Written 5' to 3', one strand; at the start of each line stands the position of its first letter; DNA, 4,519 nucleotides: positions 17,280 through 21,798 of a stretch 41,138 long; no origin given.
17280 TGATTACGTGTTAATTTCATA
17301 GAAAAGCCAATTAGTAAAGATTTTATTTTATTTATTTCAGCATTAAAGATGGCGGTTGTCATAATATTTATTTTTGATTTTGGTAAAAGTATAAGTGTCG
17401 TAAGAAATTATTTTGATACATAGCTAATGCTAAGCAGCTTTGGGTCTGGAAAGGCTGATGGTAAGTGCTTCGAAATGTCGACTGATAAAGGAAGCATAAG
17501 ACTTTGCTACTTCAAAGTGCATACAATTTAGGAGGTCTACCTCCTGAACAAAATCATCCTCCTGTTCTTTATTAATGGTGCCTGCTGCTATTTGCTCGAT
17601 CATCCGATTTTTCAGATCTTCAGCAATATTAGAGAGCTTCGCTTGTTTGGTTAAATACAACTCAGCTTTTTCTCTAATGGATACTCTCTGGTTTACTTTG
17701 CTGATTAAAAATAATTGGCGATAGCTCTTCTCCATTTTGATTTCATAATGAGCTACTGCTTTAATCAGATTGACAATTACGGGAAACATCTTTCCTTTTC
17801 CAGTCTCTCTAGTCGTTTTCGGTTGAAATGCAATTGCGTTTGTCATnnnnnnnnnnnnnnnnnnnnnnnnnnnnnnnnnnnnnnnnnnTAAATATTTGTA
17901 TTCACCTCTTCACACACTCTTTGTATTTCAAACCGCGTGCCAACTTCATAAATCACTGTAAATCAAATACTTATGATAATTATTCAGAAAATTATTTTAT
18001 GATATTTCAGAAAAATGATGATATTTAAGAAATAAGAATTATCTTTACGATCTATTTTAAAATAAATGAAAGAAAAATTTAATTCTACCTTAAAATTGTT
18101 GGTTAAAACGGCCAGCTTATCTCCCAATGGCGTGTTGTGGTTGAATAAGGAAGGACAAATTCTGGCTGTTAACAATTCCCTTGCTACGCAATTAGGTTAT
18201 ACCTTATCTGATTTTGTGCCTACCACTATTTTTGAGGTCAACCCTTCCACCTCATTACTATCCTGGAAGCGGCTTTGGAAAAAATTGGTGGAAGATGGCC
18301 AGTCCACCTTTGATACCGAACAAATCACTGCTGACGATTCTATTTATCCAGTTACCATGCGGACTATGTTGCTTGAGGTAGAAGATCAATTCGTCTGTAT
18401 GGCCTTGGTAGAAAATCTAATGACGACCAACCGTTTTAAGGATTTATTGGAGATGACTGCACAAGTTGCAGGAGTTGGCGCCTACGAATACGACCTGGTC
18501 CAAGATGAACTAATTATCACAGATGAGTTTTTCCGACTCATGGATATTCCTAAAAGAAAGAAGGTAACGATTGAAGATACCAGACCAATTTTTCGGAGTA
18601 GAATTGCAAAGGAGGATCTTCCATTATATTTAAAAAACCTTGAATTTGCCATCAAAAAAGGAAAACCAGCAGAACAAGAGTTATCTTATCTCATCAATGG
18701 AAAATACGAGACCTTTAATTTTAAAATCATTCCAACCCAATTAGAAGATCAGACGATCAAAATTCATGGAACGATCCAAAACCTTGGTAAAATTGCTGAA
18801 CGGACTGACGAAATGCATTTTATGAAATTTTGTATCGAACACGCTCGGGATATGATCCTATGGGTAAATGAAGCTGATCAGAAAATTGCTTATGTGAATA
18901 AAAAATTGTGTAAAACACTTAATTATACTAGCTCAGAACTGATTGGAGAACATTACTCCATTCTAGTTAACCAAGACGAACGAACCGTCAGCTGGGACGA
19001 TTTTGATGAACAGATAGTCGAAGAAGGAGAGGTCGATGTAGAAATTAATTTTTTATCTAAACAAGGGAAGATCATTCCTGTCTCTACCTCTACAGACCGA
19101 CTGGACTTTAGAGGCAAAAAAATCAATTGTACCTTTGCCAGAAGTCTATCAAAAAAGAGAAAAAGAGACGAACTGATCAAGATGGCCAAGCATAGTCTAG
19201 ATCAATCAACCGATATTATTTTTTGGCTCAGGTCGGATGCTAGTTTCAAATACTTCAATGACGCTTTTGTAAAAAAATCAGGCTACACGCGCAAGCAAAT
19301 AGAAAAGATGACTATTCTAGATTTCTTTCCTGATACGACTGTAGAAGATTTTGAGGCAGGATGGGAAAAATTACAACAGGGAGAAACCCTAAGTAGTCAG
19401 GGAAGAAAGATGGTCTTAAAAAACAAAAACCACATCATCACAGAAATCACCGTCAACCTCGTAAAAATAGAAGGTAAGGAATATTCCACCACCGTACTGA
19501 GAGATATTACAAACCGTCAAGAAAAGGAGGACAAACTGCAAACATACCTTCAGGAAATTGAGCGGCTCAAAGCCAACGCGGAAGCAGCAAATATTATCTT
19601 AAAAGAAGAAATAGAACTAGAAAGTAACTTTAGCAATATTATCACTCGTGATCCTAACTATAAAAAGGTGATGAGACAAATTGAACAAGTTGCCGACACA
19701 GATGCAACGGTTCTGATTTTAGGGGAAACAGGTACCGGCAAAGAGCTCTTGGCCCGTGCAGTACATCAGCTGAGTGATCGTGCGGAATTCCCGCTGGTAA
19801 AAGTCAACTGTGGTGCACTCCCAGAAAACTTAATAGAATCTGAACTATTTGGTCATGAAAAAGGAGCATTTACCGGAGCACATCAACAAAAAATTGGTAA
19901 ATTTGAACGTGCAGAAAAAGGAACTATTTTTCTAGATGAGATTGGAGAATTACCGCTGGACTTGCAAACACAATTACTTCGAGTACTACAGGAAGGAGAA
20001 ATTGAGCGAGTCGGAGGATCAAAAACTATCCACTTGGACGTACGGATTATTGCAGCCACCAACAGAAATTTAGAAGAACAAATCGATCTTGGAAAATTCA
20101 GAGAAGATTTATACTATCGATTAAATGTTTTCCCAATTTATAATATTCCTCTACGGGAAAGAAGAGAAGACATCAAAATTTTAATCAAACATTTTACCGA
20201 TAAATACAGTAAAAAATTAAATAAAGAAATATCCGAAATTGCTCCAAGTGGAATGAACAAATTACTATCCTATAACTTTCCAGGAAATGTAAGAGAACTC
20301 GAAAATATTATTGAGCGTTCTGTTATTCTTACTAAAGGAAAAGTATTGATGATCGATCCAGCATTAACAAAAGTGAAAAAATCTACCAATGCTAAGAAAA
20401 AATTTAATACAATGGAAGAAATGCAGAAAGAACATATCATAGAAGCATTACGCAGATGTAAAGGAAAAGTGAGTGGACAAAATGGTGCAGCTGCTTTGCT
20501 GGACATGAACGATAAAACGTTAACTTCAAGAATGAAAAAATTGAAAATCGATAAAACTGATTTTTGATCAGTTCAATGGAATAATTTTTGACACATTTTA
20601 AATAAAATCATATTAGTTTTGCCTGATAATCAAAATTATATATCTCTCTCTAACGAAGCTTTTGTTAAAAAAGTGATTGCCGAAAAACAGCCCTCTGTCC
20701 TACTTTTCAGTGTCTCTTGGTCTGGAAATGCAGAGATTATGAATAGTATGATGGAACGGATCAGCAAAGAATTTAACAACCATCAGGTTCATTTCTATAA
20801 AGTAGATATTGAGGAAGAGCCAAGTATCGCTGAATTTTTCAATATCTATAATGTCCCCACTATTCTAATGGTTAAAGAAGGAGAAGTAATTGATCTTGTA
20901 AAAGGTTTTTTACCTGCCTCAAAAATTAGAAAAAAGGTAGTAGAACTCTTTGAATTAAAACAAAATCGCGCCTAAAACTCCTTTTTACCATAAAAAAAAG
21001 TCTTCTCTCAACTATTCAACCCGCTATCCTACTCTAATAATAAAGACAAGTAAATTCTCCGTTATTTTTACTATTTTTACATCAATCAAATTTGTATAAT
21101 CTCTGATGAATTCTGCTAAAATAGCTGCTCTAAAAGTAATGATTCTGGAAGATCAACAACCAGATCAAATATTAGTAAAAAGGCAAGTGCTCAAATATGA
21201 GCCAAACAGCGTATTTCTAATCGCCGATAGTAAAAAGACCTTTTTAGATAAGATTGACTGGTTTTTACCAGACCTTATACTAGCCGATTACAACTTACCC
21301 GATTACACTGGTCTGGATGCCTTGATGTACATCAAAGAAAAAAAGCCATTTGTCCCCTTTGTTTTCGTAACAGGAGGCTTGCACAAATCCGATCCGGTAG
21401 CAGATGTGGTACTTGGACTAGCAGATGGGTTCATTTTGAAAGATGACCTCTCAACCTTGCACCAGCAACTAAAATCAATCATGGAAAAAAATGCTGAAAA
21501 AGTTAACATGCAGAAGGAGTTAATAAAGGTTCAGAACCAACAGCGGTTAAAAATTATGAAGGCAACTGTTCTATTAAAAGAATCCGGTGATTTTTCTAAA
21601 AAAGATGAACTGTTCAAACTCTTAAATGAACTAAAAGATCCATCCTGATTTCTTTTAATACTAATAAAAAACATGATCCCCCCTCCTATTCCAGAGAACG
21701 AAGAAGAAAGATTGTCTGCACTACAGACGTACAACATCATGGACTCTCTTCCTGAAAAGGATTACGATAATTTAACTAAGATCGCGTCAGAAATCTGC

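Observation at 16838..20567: Sigma-54-type promoter drives an unknown protein plus an ECF sigma factor, divergent from a PAS-only sigma-54 activator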

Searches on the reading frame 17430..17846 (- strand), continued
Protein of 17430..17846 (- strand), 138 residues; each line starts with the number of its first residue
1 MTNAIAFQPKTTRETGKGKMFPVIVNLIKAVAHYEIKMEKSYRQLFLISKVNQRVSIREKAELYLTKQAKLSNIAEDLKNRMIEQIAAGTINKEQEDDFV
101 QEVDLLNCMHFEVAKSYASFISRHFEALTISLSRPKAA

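Call 50: fold_search(model_id=the predicted structure, library=pdb)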
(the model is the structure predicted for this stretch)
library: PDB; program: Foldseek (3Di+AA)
matches with E <= 10: 641; with E <= 0.001: 0
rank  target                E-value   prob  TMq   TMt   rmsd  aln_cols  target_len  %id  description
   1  8d9p                  7.6e-02  0.96  0.41  0.31   7.1       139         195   12  De Novo Photosynthetic Reaction Center Protein Equipped with Heme B and Mn(II) cations (released 2022-09-28)
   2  4oyd_B                1.3e-01  0.93  0.36  0.41   9.5       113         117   14  Crystal structure of a computationally designed inhibitor of an Epstein-Barr viral Bcl-2 protein (released 2014-07-09)
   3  3t6g_B                1.5e-01  0.93  0.44  0.45   9.0       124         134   11  Structure of the complex between NSP3 (SHEP1) and p130Cas (released 2011-11-23)
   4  8d9o                  1.5e-01  0.93  0.43  0.32   6.6       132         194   11  De Novo Photosynthetic Reaction Center Protein in Apo-State (released 2022-09-28)
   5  8dt0_A                1.6e-01  0.99  0.56  0.55   4.0       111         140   14  Scaffolding protein functional sites using deep learning (released 2022-08-10)
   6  8to0_C                3.0e-01  0.96  0.54  0.45   4.8       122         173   13  48-nm repeating structure of doublets from mouse sperm flagella (released 2023-11-01)
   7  9qwo_A                3.0e-01  0.85  0.45  0.38   4.8       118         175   16  Vinculin tail bound to paxillin LD2 (released 2025-04-23)
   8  5woy_MODEL_1_A        3.0e-01  0.38  0.27  0.18  11.8       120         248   15  NMR solution structure of Enzyme I (nEIt) protein using two 4D-spectra (released 2018-02-07)
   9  5l0f_A                3.2e-01  0.89  0.45  0.37   4.9       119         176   16  Human metavinculin quadruple mutant (residues 959-1134) (released 2016-08-31)
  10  8dt0_B                3.4e-01  0.97  0.54  0.54   5.2       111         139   14  Scaffolding protein functional sites using deep learning (released 2022-08-10)
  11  3fse_A                3.4e-01  0.77  0.44  0.20  13.6       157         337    9  Crystal structure of a two-domain protein containing dj-1/thij/pfpi-like and ferritin-like domains (ava_4496) from ana (released 2009-02-03)
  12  5vju                  3.4e-01  0.60  0.35  0.27  10.1       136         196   10  De Novo Photosynthetic Reaction Center Protein Variant Equipped with His-Tyr H-bond, Heme B, and Cd(II) ions (released 2018-04-25)
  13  3t6g_D                3.8e-01  0.80  0.44  0.46  10.1       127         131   12  Structure of the complex between NSP3 (SHEP1) and p130Cas (released 2011-11-23)
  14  9ri9_B                3.8e-01  0.77  0.44  0.10   6.8       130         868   10  Cryo-EM structure of the tomato NRC3 hexameric resistosome (released 2025-07-23)
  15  1qkr_A                4.0e-01  0.96  0.52  0.42   4.0       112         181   13  Crystal structure of the vinculin tail and a pathway for activation (released 2000-08-04)
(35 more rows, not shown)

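Call 64: search_protein_families(library=pfam, alignment_id=A3, max_evalue=5)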
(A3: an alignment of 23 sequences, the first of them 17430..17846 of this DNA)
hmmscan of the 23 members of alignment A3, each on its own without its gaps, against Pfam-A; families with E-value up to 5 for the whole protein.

A. member 1, window:17430-17846:- (138 aa): 1 family
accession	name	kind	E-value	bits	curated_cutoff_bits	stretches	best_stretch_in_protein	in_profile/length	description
PF13234.12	MTR4_beta-barrel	-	0.079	13.6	26.4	1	5-58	75-123/203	Mtr4-like, beta-barrel domain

B. families by the number of members that match (of 23 scanned): 42 families (the first 25 are shown)
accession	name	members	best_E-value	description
PF07412.17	Geminin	2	0.0025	Geminin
PF23729.2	Spectrin_Dys-1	2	0.0066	Dystrophin-1-like, spectrin repeat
PF13234.12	MTR4_beta-barrel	2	0.025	Mtr4-like, beta-barrel domain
PF15136.11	UPF0449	2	0.059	Uncharacterised protein family UPF0449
PF03477.21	ATP-cone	2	0.073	ATP cone domain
PF12397.13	U3snoRNP10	1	0.00056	U3 small nucleolar RNA-associated protein 10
PF17639.7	DUF5517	1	0.00076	Family of unknown function (DUF5517)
PF01865.21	PhoU_div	1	0.0015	Protein of unknown function DUF47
PF05218.19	DUF713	1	0.0047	Protein of unknown function (DUF713)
PF04136.21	COG3_N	1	0.0078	Conserved oligomeric Golgi complex subunit 3, N-terminal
PF21657.2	L544_helical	1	0.016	Nucleotidyl transferase L544, helical domain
PF14553.12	YqbF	1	0.02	YqbF, hypothetical protein domain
PF00797.23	Acetyltransf_2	1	0.026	N-acetyltransferase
PF13700.11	DUF4158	1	0.028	Domain of unknown function (DUF4158)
PF00210.30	Ferritin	1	0.03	Ferritin-like domain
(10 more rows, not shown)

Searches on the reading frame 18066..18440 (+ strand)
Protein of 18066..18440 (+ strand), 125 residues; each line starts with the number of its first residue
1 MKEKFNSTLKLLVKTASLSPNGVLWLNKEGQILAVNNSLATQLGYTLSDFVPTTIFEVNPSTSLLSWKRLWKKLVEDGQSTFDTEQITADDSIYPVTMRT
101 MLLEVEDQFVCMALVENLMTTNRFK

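Call 84: search_protein_families(library=pfam, proteins=[window:18066-18440:+], max_evalue=1)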
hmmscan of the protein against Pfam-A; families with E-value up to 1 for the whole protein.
window:18066-18440:+ (125 aa): 5 families
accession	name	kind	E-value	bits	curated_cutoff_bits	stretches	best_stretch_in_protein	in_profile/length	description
PF08448.16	PAS_4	-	1.9e-05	25.3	23.1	1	19-104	4-89/110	PAS fold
PF00989.32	PAS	-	0.00041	20.8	22.6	1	18-103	9-96/113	PAS fold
PF13426.13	PAS_9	-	0.00049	20.8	27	1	20-106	1-88/103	PAS domain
PF13188.13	PAS_8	-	0.011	16.1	21.8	1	19-62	10-54/65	PAS domain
PF14238.11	DUF4340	-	0.058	14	25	1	30-86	82-131/183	Domain of unknown function (DUF4340)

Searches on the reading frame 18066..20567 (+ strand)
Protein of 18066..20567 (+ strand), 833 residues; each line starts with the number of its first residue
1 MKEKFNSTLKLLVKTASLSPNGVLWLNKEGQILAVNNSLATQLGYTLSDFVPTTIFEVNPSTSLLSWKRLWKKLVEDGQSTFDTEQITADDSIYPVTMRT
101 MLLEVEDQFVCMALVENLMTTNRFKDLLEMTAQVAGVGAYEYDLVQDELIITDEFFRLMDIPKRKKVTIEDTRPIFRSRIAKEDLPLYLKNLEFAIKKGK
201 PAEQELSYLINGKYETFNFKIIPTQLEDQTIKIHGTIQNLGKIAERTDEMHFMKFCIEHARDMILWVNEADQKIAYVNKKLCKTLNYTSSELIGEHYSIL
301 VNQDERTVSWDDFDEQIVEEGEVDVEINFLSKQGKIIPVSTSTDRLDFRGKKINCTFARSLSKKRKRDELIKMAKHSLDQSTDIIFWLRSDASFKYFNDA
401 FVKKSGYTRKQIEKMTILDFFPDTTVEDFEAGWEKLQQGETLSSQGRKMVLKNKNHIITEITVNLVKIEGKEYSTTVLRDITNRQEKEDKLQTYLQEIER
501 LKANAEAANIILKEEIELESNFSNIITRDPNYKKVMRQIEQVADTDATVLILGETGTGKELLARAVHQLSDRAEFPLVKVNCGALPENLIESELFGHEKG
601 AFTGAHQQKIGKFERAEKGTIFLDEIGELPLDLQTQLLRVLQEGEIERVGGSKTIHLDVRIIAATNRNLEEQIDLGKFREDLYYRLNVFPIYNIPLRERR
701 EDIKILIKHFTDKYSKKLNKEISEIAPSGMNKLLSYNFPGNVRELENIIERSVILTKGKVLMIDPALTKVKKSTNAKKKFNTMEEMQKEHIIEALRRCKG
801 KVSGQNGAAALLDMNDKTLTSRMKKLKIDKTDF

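Call 3: search_protein_families(library=pfam, proteins=[window:18066-20567:+], max_evalue=0.01)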
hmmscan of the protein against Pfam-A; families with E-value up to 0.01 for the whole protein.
window:18066-20567:+ (833 aa): 14 families
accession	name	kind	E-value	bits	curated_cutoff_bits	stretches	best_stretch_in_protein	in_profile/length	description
PF00158.32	Sigma54_activat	-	1.6e-75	252.9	20.2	1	525-691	1-167/168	Sigma-54 interaction domain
PF25601.1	AAA_lid_14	-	1.4e-23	83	27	1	697-777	1-81/87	AAA+ ATPase lid domain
PF13426.13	PAS_9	-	3.2e-22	79.2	27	2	265-346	4-84/103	PAS domain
PF00989.32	PAS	-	1e-19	71.1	22.6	2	253-344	3-94/113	PAS fold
PF08448.16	PAS_4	-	2.6e-18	66.7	23.1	2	378-485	1-109/110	PAS fold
PF14532.12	Sigma54_activ_2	-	1.1e-15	58.5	25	1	531-687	6-129/138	Sigma-54 interaction domain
PF08447.18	PAS_3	-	6.7e-11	42.7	25.6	1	275-343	2-72/89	PAS fold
PF07724.20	AAA_2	-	2.5e-09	37.8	27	1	547-677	4-135/166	AAA domain (Cdc48 subfamily)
PF13188.13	PAS_8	-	4.1e-09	36.5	21.8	0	257-302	7-49/65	PAS domain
PF07728.20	AAA_5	-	3.5e-08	34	22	1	549-668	2-124/139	AAA domain (dynein-related subfamily)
PF00004.35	AAA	-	1.4e-07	32.5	21.2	1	549-669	1-114/131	ATPase family associated with various cellular activities (AAA)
PF02954.25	HTH_8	-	7.5e-06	26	22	1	782-826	1-42/42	Bacterial regulatory protein, Fis family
PF01078.27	Mg_chelatase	-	4.5e-05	23.4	20.3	0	604-666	93-157/207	Magnesium chelatase, subunit ChlI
PF07726.17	AAA_3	-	0.0073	16.6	27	0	549-666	2-111/131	ATPase family associated with various cellular activities (AAA)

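Call 21: search_protein_families(library=ncbifam, proteins=[window:18066-20567:+], max_evalue=0.01)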
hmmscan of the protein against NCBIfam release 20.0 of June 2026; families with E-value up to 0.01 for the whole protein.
window:18066-20567:+ (833 aa): 39 families (the best 25 are shown)
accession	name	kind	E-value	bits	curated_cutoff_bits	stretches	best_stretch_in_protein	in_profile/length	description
NF011958.0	PRK15429.1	equivalog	1.5e-114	384.1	830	1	469-831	321-689/692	formate hydrogenlyase transcriptional activator FlhA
TIGR01817.1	nifA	equivalog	5.7e-109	365.3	528.85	1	485-808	160-474/534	nif-specific transcriptional activator NifA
NF003451.0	PRK05022.1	equivalog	8e-105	351.5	476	1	494-831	161-499/512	nitric oxide reductase transcriptional regulator NorR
NF008469.0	PRK11361.1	equivalog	1.3e-102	343.9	714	1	510-801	130-424/461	acetoacetate metabolism transcriptional regulator AtoC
NF041552.1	TF_PrdR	equivalog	1.1e-100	337.6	795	1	366-825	128-575/577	sigma-54 dependent transcriptional regulator PrdR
TIGR02915.1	PEP_resp_reg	equivalog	2.8e-100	336.2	502.6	1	508-828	125-444/445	PEP-CTERM-box response regulator transcription factor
NF038308.1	RNA_repair_RtcR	equivalog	1e-96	324.9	650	1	455-788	110-476/530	RNA repair transcriptional activator RtcR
TIGR01818.1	ntrC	equivalog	2e-95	320.3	558.6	1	513-798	124-414/463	nitrogen regulation protein NR(I)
NF050807.1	TransRegFlbDCaul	equivalog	8.2e-92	308.4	750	1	521-802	116-397/454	sigma-54-dependent transcriptional regulator FlbD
NF041906.1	V4R_TF_MobR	exception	4.5e-89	299.4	999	1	497-825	206-543/544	phenol degradation transcriptional regulator MobR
TIGR02974.1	phageshock_pspF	equivalog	5.2e-86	288.9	443.55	1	526-791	2-269/336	phage shock protein operon transcriptional activator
NF049963.1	RespRegFlgRCampy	domain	2.8e-85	286.7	750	1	490-827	101-428/429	fla regulon two-component system response regulator FlgR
NF007689.0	PRK10365.1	equivalog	4.1e-85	286.2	760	1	504-823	121-439/441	sigma-54-dependent response regulator transcription factor ZraR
TIGR02329.1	propionate_PrpR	equivalog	1e-82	278.5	499.2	1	513-824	202-525/526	propionate catabolism operon regulatory protein PrpR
NF008176.1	PRK10923.1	equivalog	5e-80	269.4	620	1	515-783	130-398/469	nitrogen regulation protein NR(I)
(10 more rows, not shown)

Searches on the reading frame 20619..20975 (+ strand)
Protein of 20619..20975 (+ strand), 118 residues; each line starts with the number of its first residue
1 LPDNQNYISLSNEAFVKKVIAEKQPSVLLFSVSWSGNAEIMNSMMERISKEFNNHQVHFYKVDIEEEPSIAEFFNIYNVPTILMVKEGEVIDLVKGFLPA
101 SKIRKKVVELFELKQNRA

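Call 3: search_protein_families(library=pfam, proteins=[window:20619-20975:+], max_evalue=0.01)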
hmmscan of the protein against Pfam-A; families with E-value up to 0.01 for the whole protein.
window:20619-20975:+ (118 aa): 5 families
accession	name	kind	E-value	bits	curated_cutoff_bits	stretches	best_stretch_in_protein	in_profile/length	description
PF00085.26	Thioredoxin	-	8.1e-16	58.4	23.5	1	8-107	3-101/103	Thioredoxin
PF07449.17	HyaE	-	0.00033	21.1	22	1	16-97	19-102/108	Hydrogenase-1 expression protein HyaE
PF13098.12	Thioredoxin_2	-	0.0004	21.1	27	1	21-105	3-102/104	Thioredoxin-like domain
PF07689.18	KaiB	-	0.0042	17.2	27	1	35-83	8-56/82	KaiB domain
PF04756.19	OST3_OST6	-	0.0061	16.4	27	1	37-87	66-104/294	OST3 / OST6 family, transporter family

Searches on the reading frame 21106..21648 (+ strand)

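Call 3: search_protein_families(library=pfam, proteins=[window:21106-21648:+], max_evalue=0.01)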
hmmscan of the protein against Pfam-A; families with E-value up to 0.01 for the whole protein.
window:21106-21648:+ (180 aa): 1 family
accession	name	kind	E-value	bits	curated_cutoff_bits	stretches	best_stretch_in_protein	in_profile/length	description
PF00072.30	Response_reg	-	2.9e-11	43.9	30.2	1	11-122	1-110/111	Response regulator receiver domain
